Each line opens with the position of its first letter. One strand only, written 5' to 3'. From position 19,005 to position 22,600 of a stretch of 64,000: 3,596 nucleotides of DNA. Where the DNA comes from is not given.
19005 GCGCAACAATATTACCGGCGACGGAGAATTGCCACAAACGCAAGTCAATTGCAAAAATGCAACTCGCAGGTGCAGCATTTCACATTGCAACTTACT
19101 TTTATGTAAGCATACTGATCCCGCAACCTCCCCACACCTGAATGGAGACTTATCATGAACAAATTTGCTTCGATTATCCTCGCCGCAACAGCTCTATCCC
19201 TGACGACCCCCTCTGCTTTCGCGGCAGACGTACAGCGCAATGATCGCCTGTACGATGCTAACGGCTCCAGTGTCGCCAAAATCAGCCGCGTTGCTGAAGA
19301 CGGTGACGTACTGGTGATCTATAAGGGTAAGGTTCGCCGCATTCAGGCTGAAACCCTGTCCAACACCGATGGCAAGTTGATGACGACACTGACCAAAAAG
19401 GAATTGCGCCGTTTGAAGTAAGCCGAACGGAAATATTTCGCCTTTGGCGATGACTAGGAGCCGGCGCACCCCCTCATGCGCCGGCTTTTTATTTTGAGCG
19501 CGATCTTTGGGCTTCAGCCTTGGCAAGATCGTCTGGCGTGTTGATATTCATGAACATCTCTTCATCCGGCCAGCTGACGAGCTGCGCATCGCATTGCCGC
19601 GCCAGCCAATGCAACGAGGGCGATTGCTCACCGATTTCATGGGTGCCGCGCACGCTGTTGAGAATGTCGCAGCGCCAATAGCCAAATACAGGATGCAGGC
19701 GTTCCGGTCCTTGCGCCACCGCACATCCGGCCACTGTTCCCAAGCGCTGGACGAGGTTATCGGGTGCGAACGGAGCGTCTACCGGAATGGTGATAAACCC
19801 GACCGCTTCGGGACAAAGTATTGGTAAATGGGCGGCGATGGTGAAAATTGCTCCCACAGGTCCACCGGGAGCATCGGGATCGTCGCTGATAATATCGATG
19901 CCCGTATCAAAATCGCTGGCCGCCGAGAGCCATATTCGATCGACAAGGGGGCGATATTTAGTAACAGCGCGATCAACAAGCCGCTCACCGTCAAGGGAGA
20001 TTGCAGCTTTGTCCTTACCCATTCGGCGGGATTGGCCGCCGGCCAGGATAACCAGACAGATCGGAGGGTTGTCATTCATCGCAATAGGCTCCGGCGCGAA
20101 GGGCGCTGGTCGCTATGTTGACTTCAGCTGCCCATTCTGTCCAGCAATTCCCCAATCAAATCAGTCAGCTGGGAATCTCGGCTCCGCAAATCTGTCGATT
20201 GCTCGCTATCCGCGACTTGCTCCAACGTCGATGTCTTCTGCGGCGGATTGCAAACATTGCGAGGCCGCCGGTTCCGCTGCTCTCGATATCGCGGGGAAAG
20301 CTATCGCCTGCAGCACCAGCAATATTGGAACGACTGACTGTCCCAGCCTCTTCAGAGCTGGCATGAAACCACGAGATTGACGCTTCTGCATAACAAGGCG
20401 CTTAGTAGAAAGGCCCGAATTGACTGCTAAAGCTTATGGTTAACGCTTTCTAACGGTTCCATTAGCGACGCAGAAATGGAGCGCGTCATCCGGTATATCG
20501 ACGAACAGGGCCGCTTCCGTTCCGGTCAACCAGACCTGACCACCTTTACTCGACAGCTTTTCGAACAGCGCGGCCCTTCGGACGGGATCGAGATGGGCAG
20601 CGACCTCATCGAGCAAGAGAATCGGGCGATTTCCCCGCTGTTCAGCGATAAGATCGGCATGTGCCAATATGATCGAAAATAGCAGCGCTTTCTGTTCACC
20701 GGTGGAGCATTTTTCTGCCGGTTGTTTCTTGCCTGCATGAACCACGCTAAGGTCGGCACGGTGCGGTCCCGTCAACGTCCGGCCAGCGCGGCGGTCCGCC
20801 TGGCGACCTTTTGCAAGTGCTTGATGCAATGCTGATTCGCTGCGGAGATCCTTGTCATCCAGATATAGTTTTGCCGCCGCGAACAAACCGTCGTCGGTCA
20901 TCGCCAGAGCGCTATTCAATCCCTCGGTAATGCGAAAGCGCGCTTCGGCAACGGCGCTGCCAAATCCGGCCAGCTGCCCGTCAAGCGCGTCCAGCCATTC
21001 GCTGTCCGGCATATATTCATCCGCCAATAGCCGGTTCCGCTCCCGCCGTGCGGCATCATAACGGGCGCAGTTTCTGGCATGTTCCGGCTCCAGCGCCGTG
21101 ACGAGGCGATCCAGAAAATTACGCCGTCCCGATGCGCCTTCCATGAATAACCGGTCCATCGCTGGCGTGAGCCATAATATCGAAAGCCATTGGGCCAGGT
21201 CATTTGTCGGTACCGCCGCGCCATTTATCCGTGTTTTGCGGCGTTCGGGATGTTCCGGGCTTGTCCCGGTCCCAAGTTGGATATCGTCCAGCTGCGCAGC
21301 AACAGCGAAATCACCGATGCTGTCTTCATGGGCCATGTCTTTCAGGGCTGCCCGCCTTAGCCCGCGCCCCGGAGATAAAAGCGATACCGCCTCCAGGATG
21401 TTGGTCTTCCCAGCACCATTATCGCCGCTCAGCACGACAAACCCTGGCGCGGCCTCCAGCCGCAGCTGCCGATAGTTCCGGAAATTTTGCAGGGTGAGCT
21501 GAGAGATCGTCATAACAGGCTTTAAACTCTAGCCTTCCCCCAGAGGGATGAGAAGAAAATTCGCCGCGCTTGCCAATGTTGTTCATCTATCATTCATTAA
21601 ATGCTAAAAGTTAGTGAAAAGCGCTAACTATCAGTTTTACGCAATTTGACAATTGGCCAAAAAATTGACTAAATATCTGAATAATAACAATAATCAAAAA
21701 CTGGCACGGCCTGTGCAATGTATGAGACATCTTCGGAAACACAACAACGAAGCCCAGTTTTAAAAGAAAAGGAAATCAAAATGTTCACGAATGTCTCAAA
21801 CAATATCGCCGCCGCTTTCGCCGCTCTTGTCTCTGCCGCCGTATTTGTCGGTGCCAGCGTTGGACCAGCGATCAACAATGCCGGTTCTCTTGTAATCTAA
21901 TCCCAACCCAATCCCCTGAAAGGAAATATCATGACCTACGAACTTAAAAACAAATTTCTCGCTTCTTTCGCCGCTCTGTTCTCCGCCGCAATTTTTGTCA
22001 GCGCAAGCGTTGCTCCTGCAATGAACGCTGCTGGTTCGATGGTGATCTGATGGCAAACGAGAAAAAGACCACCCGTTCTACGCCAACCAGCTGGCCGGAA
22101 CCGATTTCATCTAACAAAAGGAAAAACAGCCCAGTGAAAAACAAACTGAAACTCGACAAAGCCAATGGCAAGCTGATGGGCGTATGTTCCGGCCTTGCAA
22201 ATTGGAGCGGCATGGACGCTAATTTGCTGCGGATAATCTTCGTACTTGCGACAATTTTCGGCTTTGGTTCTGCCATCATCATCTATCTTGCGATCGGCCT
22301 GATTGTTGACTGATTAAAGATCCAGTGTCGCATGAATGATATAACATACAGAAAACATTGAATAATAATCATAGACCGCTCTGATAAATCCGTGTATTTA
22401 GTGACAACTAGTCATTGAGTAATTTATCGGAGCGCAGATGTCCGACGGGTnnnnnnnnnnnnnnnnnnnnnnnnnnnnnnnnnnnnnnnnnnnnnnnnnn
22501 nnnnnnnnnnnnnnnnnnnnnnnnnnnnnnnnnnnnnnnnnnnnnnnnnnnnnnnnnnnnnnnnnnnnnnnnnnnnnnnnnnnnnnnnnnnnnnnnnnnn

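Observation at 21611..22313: Putative satellite phage-shock operon: PspF-type UAS, sigma54 promoter, two microproteins, pspC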

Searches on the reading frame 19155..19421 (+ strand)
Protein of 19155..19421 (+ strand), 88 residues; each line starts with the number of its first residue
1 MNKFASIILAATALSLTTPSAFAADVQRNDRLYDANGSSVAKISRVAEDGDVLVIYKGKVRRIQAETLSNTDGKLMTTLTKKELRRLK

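Call 5: search_protein_families(library=pfam, proteins=[window:19155-19421:+], max_evalue=0.1)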
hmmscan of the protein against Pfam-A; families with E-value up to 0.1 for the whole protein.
window:19155-19421:+ (88 aa): 1 family
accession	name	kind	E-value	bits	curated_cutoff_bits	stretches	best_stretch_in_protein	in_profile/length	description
PF13985.11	YbgS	-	0.084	13.5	27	1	1-42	1-41/124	YbgS-like protein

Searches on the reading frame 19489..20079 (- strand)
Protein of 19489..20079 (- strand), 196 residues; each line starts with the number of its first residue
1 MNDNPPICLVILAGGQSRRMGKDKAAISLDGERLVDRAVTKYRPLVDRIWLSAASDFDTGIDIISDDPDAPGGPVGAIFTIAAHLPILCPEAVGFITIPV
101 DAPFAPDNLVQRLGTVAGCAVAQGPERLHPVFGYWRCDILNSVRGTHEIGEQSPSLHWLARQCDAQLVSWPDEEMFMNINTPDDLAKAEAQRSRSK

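Call 5: search_protein_families(library=pfam, proteins=[window:19489-20079:-], max_evalue=0.1)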
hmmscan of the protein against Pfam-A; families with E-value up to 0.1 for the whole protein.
window:19489-20079:- (196 aa): 2 families
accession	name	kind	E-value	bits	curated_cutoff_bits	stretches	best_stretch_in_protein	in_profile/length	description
PF12804.13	NTP_transf_3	-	2.2e-23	83.7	27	1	10-144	2-142/160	MobA-like NTP transferase domain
PF01128.25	IspD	-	0.017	15.3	27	0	7-55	1-53/221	2-C-methyl-D-erythritol 4-phosphate cytidylyltransferase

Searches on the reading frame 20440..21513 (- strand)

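Call 5: search_protein_families(library=pfam, proteins=[window:20440-21513:-], max_evalue=0.1)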
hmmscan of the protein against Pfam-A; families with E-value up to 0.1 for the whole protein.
window:20440-21513:- (357 aa): 11 families
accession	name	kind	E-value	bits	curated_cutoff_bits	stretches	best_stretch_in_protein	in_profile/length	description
PF02463.25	SMC_N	-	3.7e-21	76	40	1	3-328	2-193/220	RecF/RecN/SMC N terminal domain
PF13175.12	AAA_15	-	5.4e-12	46.5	32.1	1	1-46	1-46/374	AAA ATPase domain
PF13304.12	AAA_21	-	6.6e-12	46.5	27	2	222-327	178-293/304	AAA domain, putative AbiEii toxin, Type IV TA system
PF13476.12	AAA_23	-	9.3e-10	39.9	27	1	5-49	1-45/201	AAA domain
PF13514.12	AAA_27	-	0.0013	18.8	22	1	1-47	1-50/206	AAA domain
PF13555.12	AAA_29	-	0.0018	18.4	27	1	5-46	3-45/61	P-loop containing region of AAA domain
PF13401.12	AAA_22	-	0.0023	18.7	27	0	23-45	5-27/130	AAA domain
PF13558.12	SbcC_Walker_B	-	0.0023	18.6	27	1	263-320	27-88/90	SbcC/RAD50-like, Walker B motif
PF11398.14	DUF2813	-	0.015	15.2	21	0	1-48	1-48/372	Protein of unknown function (DUF2813)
PF13191.12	AAA_16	-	0.021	15.7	32.6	0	21-44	22-45/167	AAA ATPase domain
PF00005.33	ABC_tran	-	0.052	14.6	25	0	25-46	13-34/137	ABC transporter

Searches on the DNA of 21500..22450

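Call 25: search_rna_families(source=window, start=21500, end=22450, threshold=evalue, max_evalue=10)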
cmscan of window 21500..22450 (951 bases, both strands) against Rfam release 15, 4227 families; matches with E-value up to 10: 4.
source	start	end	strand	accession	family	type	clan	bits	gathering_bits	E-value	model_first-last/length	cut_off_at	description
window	21618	21676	-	RF01520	CC0734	Gene; sRNA;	-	17.1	45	4.6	1-95/95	no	caulobacter sRNA CC0734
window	21620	21679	-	RF01067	ATPC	Gene;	-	16.6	45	2.5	1-92/92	no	ATPC RNA motif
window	22396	22434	+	RF01727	SAM-SAH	Cis-reg; riboswitch;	-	12.8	40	5.8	1-49/49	no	SAM/SAH riboswitch aptamer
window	22320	22432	-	RF01185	snR75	Gene; snRNA; snoRNA; CD-box;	CL00045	12.6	40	8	1-88/88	no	Small nucleolar RNA snR75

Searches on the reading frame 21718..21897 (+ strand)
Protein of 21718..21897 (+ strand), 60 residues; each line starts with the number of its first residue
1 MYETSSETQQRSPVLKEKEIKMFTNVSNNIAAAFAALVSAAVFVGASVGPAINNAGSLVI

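Call 10: find_homologous_proteins(query=A2, max_evalue=0.01)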
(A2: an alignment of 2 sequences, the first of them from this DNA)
Query A2 (2 sequences) (60 aa, profile of the alignment): 34 proteins with E <= 0.01 among 41 candidates.
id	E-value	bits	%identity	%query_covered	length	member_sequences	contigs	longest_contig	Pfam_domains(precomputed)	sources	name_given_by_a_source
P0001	2.5e-34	135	100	100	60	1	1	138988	-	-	-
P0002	6.6e-18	82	71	35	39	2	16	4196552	-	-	-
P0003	5.5e-17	79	69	65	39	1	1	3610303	-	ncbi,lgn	-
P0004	1.5e-16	78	62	65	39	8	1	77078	-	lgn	-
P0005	1.6e-14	71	92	65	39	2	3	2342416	-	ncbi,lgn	-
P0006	1.3e-13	68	90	65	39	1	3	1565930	-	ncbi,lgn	-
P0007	1.7e-13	68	90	65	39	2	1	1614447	-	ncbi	-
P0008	4.4e-13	67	57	73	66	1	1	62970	-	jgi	-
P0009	4.8e-13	66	85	65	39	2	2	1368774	-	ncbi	-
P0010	8.7e-13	66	87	65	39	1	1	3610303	-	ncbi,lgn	-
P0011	4.2e-12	63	85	65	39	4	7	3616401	-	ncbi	-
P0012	2.9e-11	61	69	65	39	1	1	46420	-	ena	-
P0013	3.6e-11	60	82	65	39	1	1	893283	-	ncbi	-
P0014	3.8e-11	60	85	65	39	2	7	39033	-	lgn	-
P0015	7.3e-11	59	79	65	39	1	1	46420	-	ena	-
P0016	2.2e-10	58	87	25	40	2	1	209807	-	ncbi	-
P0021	4.6e-8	50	59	72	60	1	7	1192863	-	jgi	jgi:hypothetical protein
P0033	3.4e-6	44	66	58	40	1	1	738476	-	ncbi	-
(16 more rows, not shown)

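Call 12: find_encoding_contigs(protein=P0003, flank=4000, max_places=3)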
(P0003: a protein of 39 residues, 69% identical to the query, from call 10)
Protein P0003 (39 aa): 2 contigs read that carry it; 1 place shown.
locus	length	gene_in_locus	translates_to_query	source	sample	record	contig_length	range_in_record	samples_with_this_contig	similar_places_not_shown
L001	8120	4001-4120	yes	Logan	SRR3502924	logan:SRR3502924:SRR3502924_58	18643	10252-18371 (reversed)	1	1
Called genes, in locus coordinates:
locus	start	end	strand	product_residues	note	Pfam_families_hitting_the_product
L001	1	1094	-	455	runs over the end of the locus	?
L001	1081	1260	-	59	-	-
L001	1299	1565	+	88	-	-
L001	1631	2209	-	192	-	PF12804:NTP_transf_3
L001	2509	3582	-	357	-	PF02463:SMC_N, PF13175:AAA_15, PF13476:AAA_23, PF13304:AAA_21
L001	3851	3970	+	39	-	-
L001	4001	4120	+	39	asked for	-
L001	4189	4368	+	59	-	PF04024:PspC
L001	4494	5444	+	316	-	PF01545:Cation_efflux, PF16916:ZT_dimer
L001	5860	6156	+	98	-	PF13441:Gly-zipper_YMGG, PF05433:Rick_17kDa_Anti, PF13488:Gly-zipper_Omp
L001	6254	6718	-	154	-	-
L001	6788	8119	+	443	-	PF11918:Peptidase_S41_N, PF03572:Peptidase_S41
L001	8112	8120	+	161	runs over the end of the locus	PF01047:MarR (faint), PF12802:MarR_2 (weak), PF13463:HTH_27 (weak)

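Call 13: find_encoding_contigs(protein=P0033, flank=4000, max_places=3)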
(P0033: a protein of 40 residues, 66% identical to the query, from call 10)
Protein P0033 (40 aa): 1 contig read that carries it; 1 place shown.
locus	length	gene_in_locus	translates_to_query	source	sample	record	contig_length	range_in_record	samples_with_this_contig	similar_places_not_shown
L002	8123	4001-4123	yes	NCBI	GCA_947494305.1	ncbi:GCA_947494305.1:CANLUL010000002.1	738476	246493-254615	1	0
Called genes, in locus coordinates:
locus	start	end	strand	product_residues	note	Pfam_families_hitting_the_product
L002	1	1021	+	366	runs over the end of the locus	PF01594:AI-2E_transport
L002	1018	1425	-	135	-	PF08818:DUF1801 (weak)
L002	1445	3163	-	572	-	PF01979:Amidohydro_1 (faint), PF07969:Amidohydro_3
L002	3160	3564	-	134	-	PF01124:MAPEG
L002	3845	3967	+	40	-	-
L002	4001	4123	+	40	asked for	-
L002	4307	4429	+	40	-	-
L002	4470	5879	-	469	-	PF02878:PGM_PMM_I, PF02879:PGM_PMM_II, PF02880:PGM_PMM_III, PF00408:PGM_PMM_IV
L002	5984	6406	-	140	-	PF00226:DnaJ (weak)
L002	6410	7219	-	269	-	PF00142:Fer4_NifH (weak), PF01656:CbiA, PF07015:VirC1 (weak), PF09140:MipZ, PF10609:ParA, PF13614:AAA_31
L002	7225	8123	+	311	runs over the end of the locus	PF02569:Pantoate_ligase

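Call 70: find_encoding_contigs(protein=P0016, flank=10000, max_places=2)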
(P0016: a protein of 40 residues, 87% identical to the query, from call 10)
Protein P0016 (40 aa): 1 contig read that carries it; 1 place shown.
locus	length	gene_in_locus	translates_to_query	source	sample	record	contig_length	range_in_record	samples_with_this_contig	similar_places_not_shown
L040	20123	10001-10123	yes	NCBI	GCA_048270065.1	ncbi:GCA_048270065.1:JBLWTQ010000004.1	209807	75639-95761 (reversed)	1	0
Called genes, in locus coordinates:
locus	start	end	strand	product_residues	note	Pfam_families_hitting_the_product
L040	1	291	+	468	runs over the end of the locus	PF13435:Cytochrome_C554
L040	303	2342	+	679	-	PF03928:HbpS-like (weak)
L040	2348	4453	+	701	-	-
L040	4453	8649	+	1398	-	PF14522:Cytochrome_C7 (faint), PF14537:Cytochrom_c3_2 (faint), PF08309:LVIVD (faint)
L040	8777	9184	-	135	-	-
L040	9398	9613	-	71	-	-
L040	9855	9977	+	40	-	-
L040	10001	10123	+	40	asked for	-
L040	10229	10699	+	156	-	PF00565:SNase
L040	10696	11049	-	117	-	-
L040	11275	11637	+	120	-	-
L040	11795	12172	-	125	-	PF13441:Gly-zipper_YMGG (weak), PF05433:Rick_17kDa_Anti, PF13488:Gly-zipper_Omp (weak)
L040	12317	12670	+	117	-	-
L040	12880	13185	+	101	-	PF01541:GIY-YIG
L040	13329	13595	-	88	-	-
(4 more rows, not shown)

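Call 71: find_encoding_contigs(protein=P0021, flank=10000, max_places=2)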
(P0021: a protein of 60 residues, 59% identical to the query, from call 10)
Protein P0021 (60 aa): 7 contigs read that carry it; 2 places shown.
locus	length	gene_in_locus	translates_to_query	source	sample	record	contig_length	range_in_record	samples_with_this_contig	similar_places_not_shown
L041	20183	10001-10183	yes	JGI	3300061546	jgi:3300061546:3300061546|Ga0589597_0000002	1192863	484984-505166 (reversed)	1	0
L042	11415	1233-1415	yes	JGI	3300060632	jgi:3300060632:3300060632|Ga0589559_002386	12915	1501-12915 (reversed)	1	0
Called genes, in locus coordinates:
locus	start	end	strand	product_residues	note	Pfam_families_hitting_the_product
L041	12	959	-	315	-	-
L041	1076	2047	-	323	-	PF00077:RVP (faint), PF09668:Asp_protease (faint), PF13650:Asp_protease_2, PF13975:gag-asp_proteas, PF13650:Asp_protease_2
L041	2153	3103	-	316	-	PF13650:Asp_protease_2, PF13975:gag-asp_proteas, PF13650:Asp_protease_2 (weak)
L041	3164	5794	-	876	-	PF00270:DEAD, PF00271:Helicase_C, PF19306:WHD_Lhr, PF08494:DEAD_assoc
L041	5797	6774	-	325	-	PF00753:Lactamase_B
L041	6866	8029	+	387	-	PF01594:AI-2E_transport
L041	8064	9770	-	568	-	PF07969:Amidohydro_3, PF01979:Amidohydro_1 (weak)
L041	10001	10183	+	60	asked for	-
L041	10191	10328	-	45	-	-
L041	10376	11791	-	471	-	PF02878:PGM_PMM_I, PF02879:PGM_PMM_II, PF02880:PGM_PMM_III, PF00408:PGM_PMM_IV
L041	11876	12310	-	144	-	-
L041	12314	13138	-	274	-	PF01656:CbiA, PF07015:VirC1 (weak), PF09140:MipZ, PF10609:ParA, PF13614:AAA_31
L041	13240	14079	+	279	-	PF02569:Pantoate_ligase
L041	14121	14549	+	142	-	PF08238:Sel1 (weak)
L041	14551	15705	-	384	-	PF04339:FemAB_like, PF13480:Acetyltransf_6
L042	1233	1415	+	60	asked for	-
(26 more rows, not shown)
